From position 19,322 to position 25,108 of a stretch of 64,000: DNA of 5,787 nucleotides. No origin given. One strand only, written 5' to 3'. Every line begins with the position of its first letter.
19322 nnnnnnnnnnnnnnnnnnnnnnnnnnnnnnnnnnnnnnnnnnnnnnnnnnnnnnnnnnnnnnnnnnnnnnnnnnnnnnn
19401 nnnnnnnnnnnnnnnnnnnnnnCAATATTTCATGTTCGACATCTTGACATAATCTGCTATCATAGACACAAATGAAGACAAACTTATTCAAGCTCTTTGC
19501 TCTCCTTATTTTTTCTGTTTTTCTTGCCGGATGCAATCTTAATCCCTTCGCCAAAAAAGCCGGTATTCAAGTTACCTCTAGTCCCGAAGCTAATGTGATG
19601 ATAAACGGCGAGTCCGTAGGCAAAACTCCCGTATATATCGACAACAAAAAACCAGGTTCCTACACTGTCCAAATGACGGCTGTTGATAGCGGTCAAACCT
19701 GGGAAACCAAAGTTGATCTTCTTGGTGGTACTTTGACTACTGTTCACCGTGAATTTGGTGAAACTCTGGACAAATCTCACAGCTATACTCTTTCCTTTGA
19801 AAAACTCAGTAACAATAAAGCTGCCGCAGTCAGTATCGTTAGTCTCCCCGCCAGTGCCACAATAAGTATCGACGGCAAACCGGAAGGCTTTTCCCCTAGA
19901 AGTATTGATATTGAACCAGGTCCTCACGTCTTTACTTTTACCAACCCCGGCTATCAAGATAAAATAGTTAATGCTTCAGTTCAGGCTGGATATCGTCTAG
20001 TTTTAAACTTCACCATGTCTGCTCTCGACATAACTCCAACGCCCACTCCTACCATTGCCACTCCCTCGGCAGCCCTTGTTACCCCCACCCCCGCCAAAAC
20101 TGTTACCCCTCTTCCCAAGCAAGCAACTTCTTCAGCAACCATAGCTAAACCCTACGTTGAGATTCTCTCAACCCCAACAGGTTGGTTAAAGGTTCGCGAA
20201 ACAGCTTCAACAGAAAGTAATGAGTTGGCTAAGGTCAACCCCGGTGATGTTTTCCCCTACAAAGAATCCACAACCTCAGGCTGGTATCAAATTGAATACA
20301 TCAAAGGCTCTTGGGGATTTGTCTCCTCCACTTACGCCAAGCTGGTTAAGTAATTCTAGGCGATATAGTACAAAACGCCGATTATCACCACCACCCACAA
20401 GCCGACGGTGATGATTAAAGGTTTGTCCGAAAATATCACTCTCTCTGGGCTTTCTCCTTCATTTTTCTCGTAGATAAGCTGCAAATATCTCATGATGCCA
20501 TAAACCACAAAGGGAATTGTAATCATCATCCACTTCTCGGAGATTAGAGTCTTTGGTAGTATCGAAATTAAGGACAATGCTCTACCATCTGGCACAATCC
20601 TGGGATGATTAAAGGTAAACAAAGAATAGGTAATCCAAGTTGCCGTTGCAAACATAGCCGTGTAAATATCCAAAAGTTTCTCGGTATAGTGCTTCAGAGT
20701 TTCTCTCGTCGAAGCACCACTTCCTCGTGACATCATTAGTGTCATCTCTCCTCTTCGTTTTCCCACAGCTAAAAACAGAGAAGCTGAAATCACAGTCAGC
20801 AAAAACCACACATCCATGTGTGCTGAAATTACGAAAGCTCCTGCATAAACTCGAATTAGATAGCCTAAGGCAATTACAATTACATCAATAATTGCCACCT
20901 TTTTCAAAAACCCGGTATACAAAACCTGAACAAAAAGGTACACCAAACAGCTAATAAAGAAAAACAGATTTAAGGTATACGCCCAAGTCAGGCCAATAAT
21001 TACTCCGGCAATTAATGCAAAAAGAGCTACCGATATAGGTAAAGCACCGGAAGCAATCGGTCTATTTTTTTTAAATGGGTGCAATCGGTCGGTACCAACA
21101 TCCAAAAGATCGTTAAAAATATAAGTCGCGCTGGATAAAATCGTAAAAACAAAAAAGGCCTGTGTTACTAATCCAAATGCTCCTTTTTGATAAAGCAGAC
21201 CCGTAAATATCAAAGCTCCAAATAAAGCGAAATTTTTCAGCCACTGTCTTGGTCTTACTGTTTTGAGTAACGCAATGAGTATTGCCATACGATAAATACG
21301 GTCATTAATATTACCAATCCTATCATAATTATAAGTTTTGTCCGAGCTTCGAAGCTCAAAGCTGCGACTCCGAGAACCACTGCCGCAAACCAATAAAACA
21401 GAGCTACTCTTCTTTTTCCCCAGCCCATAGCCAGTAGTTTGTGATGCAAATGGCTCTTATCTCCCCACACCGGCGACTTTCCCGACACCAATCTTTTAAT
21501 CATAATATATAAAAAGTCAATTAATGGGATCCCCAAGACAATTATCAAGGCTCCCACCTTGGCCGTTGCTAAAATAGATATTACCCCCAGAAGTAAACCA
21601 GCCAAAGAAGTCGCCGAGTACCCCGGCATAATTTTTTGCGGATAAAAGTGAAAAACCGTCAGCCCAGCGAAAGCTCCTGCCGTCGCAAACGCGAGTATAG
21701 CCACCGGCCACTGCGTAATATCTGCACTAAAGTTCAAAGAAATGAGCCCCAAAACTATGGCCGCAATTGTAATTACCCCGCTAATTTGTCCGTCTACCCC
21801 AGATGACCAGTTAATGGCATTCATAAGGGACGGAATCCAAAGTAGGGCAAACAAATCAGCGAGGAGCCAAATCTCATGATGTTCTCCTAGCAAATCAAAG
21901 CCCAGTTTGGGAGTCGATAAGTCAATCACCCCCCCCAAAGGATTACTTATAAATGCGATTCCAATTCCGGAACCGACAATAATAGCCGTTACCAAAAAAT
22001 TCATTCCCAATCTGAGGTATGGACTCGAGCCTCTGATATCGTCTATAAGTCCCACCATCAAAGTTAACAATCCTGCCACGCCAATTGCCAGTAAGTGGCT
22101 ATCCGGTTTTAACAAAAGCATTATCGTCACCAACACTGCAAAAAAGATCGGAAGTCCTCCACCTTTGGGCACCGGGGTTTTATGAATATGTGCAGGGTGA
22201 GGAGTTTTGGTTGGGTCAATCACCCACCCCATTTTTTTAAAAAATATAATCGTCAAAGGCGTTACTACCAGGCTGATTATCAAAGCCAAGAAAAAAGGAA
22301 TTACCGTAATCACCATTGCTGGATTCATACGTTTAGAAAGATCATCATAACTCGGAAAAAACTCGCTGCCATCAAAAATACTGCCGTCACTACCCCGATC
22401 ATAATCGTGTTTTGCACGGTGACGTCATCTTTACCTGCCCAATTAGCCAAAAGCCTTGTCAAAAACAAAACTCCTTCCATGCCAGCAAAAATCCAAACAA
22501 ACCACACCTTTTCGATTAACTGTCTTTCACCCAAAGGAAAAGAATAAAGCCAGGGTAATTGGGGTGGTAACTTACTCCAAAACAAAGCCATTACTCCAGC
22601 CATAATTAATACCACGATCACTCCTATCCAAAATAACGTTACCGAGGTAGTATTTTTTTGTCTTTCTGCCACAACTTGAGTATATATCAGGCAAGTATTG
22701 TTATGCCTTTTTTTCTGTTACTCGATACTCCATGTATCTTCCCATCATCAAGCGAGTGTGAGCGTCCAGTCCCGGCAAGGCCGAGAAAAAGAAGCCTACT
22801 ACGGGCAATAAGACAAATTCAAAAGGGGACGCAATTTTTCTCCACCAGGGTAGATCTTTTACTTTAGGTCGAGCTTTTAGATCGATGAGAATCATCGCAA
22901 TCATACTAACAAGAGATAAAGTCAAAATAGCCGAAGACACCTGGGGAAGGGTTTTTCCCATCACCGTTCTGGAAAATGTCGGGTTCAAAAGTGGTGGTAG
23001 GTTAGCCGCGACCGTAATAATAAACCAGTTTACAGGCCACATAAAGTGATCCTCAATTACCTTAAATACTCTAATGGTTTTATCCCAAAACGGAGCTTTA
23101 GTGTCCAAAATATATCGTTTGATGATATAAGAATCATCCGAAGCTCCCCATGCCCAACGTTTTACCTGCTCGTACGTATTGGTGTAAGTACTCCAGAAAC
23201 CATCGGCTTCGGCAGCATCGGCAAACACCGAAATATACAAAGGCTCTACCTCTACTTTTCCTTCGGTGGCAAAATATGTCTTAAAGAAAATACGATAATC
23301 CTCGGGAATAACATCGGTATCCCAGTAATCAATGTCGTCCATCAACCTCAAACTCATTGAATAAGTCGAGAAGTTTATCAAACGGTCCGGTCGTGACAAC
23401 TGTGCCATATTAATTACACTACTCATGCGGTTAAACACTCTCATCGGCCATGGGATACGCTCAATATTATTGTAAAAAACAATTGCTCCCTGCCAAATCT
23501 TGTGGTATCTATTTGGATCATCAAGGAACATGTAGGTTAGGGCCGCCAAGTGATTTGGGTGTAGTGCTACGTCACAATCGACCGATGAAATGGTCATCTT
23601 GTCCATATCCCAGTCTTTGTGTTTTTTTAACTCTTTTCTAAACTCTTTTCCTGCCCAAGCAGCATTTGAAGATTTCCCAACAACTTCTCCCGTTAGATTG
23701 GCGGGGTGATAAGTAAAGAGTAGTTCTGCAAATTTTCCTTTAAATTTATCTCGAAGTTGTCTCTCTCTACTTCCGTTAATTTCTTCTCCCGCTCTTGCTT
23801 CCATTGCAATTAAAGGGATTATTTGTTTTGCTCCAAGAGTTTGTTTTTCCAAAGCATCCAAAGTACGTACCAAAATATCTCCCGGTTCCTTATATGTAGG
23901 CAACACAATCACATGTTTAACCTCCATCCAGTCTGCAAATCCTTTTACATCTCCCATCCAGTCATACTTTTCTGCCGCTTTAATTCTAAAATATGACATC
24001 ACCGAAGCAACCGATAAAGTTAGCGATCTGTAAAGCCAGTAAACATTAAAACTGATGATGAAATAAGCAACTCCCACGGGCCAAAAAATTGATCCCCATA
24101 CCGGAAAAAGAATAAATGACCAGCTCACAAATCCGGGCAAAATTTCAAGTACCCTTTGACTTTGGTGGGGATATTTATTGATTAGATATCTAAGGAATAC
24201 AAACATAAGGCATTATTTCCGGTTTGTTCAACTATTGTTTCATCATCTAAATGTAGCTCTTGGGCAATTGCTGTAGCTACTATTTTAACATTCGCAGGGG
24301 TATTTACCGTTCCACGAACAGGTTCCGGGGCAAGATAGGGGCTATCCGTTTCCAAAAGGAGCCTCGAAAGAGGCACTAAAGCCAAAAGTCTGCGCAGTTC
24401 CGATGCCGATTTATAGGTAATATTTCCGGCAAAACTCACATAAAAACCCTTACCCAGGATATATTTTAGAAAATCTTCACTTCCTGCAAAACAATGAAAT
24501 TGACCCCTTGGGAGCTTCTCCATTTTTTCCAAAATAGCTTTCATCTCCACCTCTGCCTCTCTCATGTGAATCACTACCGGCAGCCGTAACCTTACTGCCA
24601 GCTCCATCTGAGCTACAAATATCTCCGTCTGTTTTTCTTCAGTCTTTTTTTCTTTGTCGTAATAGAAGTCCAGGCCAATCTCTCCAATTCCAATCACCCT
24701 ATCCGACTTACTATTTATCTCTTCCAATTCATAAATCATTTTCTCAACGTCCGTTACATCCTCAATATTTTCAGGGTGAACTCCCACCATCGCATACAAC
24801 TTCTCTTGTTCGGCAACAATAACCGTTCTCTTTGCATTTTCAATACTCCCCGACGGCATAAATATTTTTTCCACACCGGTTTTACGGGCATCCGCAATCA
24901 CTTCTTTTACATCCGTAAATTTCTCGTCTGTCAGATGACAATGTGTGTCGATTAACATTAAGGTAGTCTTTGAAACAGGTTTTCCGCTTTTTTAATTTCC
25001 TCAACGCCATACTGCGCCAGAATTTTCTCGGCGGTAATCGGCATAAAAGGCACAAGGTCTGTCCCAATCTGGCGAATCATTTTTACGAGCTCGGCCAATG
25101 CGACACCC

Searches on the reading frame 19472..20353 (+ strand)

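Call 7: search_protein_families(library=pfam, proteins=[window:19472-20353:+], max_evalue=0.001)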
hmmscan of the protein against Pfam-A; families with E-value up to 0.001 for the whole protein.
window:19472-20353:+ (293 aa): 3 families
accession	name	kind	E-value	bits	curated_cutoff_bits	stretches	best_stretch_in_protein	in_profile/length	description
PF08308.17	PEGA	-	1.7e-16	60.3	20.8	2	32-69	4-42/71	PEGA domain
PF08239.17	SH3_3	-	3.5e-08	33.9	27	1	239-288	3-52/54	Bacterial SH3 domain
PF13620.12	CarboxypepD_reg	-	0.00039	21.2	32.3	0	147-183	45-82/82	Carboxypeptidase regulatory-like domain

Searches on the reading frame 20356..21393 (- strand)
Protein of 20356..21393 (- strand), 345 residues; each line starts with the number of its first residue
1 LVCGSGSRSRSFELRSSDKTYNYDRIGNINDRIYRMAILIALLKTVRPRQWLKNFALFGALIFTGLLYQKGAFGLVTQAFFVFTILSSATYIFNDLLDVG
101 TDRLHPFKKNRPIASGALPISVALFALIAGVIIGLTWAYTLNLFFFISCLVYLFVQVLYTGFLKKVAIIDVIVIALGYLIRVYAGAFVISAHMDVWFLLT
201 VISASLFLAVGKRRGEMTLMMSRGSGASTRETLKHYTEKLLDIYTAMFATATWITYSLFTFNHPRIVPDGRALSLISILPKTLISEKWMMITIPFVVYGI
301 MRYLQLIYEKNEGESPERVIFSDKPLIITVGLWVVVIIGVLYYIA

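Call 7: search_protein_families(library=pfam, proteins=[window:20356-21393:-], max_evalue=0.001)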
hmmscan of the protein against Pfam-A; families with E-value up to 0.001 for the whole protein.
window:20356-21393:- (345 aa): 1 family
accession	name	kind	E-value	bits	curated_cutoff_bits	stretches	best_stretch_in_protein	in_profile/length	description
PF01040.23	UbiA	-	1.4e-18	67.6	34.2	1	66-208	9-155/250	UbiA prenyltransferase family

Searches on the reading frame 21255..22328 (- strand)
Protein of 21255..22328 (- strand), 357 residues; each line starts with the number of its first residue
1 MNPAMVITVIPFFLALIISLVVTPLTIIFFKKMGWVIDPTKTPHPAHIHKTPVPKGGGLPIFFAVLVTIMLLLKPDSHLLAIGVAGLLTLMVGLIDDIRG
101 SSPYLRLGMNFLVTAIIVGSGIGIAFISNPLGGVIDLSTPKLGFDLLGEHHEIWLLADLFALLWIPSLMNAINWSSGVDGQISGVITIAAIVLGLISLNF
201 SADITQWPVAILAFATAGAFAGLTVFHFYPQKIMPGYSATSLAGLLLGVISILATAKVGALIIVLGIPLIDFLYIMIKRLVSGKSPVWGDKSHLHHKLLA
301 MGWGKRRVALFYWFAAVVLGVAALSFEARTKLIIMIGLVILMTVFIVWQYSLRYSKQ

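Call 7: search_protein_families(library=pfam, proteins=[window:21255-22328:-], max_evalue=0.001)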
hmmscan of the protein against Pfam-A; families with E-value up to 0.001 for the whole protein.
window:21255-22328:- (357 aa): 1 family
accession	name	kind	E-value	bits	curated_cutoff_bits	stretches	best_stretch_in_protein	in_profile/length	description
PF00953.26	Glycos_transf_4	-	8e-19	68.6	27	1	80-254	2-159/160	Glycosyl transferase family 4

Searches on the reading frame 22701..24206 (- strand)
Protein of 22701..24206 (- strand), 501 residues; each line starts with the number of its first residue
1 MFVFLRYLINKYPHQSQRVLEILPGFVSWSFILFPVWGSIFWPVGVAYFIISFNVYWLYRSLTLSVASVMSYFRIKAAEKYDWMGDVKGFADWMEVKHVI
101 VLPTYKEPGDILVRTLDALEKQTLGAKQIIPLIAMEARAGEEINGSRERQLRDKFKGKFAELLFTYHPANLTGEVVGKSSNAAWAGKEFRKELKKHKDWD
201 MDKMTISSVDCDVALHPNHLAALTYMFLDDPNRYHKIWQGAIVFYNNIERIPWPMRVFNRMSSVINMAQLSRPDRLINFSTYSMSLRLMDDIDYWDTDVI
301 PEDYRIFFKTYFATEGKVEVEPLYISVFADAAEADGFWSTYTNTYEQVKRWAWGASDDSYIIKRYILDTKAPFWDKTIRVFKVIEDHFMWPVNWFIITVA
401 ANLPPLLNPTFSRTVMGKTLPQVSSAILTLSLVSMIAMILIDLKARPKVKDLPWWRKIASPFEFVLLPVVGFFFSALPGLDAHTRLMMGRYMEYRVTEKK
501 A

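Call 7: search_protein_families(library=pfam, proteins=[window:22701-24206:-], max_evalue=0.001)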
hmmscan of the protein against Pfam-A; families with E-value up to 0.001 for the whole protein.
window:22701-24206:- (501 aa): 1 family
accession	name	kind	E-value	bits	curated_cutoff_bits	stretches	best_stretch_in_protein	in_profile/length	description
PF13632.12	Glyco_trans_2_3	-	4.3e-07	30.4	27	1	209-430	5-187/198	Glycosyl transferase family group 2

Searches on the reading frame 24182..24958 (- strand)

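Call 7: search_protein_families(library=pfam, proteins=[window:24182-24958:-], max_evalue=0.001)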
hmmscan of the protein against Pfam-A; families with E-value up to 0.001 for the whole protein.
window:24182-24958:- (258 aa): 1 family
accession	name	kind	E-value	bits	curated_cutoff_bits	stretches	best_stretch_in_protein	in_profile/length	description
PF01026.27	TatD_DNase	-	8.6e-72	242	27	1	3-254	1-252/253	TatD related DNase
